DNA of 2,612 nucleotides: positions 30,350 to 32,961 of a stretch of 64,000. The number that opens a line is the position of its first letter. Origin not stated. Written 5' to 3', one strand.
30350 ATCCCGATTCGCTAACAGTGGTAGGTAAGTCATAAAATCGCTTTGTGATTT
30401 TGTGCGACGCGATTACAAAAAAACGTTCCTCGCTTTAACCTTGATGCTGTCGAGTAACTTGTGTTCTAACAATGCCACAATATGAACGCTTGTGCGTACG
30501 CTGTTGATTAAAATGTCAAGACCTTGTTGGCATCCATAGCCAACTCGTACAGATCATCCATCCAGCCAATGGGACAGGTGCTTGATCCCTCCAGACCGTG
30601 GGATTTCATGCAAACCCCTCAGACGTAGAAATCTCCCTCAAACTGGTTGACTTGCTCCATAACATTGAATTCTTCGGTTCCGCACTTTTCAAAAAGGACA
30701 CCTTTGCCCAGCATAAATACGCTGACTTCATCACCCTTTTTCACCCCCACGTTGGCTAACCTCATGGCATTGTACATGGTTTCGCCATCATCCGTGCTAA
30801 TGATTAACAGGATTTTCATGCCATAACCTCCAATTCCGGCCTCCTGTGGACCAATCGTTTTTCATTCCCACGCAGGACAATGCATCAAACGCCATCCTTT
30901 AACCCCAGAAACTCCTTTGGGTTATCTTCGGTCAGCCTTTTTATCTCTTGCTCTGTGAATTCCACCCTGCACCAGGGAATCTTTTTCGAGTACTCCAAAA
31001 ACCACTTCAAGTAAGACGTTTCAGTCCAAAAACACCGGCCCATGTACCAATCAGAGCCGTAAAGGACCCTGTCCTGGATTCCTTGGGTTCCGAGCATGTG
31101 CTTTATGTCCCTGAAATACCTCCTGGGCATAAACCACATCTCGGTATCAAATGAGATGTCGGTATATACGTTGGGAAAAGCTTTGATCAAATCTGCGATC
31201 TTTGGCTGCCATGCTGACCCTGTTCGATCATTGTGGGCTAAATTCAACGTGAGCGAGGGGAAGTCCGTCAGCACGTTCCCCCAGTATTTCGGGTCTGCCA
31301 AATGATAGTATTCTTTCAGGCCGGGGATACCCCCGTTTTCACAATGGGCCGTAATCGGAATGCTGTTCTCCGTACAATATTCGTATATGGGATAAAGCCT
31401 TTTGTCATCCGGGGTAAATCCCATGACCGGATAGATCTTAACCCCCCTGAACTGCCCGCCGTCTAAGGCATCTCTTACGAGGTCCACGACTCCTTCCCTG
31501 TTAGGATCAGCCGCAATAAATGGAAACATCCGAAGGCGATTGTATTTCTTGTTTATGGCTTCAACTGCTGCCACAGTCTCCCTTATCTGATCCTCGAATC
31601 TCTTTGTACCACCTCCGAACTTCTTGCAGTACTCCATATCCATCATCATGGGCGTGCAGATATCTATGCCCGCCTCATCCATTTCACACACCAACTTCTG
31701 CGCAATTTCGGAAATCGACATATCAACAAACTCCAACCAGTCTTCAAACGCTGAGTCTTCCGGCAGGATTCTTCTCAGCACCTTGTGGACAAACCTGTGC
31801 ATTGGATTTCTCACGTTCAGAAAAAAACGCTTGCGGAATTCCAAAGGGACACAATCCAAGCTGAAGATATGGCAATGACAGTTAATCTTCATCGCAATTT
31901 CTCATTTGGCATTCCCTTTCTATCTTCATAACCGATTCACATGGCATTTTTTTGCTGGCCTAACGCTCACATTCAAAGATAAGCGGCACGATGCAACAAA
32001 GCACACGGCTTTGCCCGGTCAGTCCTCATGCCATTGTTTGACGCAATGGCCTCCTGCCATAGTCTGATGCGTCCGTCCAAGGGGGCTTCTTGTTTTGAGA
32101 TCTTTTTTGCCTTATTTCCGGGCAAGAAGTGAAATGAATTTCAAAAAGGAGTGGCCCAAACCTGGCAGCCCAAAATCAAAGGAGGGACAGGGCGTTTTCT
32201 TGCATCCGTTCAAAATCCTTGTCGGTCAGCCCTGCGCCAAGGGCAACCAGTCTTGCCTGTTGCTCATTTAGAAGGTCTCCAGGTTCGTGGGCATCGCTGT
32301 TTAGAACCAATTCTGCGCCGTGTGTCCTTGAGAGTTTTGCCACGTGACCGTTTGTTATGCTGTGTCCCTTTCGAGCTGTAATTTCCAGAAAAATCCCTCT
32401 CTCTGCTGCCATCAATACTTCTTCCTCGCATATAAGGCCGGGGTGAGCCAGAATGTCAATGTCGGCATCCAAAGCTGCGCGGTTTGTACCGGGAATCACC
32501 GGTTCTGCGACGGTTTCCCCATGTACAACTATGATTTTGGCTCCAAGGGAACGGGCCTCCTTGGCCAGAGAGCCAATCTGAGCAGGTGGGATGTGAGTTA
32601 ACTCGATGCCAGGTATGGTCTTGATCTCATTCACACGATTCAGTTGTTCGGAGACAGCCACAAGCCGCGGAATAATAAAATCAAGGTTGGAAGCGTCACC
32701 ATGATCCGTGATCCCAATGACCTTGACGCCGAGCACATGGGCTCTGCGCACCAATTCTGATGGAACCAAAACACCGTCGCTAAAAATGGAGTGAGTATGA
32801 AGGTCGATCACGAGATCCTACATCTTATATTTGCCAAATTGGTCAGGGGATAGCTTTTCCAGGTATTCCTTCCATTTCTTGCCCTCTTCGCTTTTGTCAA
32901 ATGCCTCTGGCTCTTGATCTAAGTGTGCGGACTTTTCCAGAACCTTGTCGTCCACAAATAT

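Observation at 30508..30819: DsrE-like gene split by an in-frame UGA: predicted UxxC selenoprotein with an fdhF-like SECIS hairpin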

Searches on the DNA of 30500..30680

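Call 60: search_rna_families(source=window, start=30500, end=30680, threshold=evalue, max_evalue=10, show_alignments=3)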
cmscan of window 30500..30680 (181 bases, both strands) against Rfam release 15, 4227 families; matches with E-value up to 10: 1.
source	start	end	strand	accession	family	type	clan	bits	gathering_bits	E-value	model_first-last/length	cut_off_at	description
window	30627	30673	-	RF00300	snoZ221_snoR21b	Gene; snRNA; snoRNA; CD-box;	-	11.5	44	9.9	1-91/91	no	Small nucleolar RNA Z221/R21b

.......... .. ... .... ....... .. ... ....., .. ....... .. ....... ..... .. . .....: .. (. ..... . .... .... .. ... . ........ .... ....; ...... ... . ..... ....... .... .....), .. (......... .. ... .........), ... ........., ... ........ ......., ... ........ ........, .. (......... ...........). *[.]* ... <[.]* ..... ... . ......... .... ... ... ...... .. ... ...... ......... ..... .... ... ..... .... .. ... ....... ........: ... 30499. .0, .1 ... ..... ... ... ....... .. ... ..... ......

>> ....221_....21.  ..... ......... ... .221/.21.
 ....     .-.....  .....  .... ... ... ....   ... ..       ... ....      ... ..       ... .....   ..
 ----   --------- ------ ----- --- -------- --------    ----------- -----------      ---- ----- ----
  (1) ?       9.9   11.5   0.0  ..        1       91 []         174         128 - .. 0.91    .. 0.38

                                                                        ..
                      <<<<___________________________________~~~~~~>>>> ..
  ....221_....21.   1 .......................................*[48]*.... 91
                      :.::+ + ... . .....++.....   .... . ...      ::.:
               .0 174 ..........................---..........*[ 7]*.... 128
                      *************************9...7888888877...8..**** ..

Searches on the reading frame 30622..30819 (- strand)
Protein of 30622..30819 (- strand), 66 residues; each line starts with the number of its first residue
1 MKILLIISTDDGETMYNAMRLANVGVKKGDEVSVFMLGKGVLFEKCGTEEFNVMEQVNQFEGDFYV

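Call 4: search_protein_families(library=pfam, proteins=[window:30622-30819:-], max_evalue=1)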
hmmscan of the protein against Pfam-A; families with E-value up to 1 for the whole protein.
seq(66 aa): 1 family
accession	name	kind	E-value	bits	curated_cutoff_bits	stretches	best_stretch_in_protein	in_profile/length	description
PF02635.20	DsrE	-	0.0043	17.7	22.7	1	1-46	1-48/116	DsrE/DsrF-like family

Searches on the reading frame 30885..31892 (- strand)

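Call 12: search_protein_families(library=ncbifam, proteins=[window:30885-31892:-], max_evalue=0.01)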
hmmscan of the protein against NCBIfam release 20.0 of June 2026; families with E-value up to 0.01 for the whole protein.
window:30885-31892:- (335 aa): 0 families

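Call 35: search_protein_families(library=pfam, proteins=[window:30885-31892:-], max_evalue=0.001)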
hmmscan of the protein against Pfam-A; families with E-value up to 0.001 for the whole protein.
window:30885-31892:- (335 aa): 1 family
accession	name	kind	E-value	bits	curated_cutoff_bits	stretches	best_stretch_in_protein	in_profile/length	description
PF04909.20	Amidohydro_2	-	5.5e-24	85.8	26.4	1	109-331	69-289/289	Amidohydrolase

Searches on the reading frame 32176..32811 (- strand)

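Call 12: search_protein_families(library=ncbifam, proteins=[window:32176-32811:-], max_evalue=0.01)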
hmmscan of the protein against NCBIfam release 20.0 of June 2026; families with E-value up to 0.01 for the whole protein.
window:32176-32811:- (211 aa): 14 families
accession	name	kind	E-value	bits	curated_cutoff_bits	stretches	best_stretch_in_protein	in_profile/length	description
NF004981.0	PRK06361.1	equivalog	2.3e-91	305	117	1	1-207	1-208/217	histidinol phosphate phosphatase domain-containing protein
NF041577.1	nside_bi_sphtase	equivalog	9.5e-11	41.4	400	1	2-44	4-46/276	3',5'-nucleoside bisphosphate phosphatase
NF006251.0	PRK08392.1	equivalog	2.3e-10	40.3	212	1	1-183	1-193/216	hypothetical protein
NF047791.1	RNaseRnm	equivalog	9.6e-10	38.2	375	1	2-47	3-48/275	RNase RNM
NF006702.0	PRK09248.1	domain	8.7e-09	35.2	264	1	2-186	5-206/246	PHP domain-containing protein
NF038032.1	CehA_McbA_metalo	domain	3.6e-07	29.9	80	1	2-73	5-69/315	CehA/McbA family metallohydrolase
NF005928.0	PRK07945.1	equivalog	3.8e-07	29.8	250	1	3-42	101-140/337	PHP domain-containing protein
NF045780.1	TrlF_fam_ATP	equivalog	4e-06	25.8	350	1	3-72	9-82/944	TrlF family AAA-like ATPase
NF006375.0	PRK08609.1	equivalog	4.9e-06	25.4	426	1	3-180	338-534/571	DNA polymerase/3'-5' exonuclease PolX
NF046111.1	RNaseP3Mthb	equivalog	0.00016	21.5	200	1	3-125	4-115/236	ribonuclease P protein component 3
TIGR01856.1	hisJ_fam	subfamily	0.0011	18.7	90.2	0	2-41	1-41/252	histidinol-phosphatase HisJ family protein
NF001688.0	PRK00448.1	equivalog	0.0015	16.1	873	1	2-74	339-405/1445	PolC-type DNA polymerase III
TIGR01405.1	polC_Gram_pos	equivalog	0.0038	14.9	1043.45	1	2-76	105-173/1211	DNA polymerase III subunit alpha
NF005596.0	PRK07328.1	subfamily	0.0059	16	202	0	155-182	211-238/269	histidinol-phosphatase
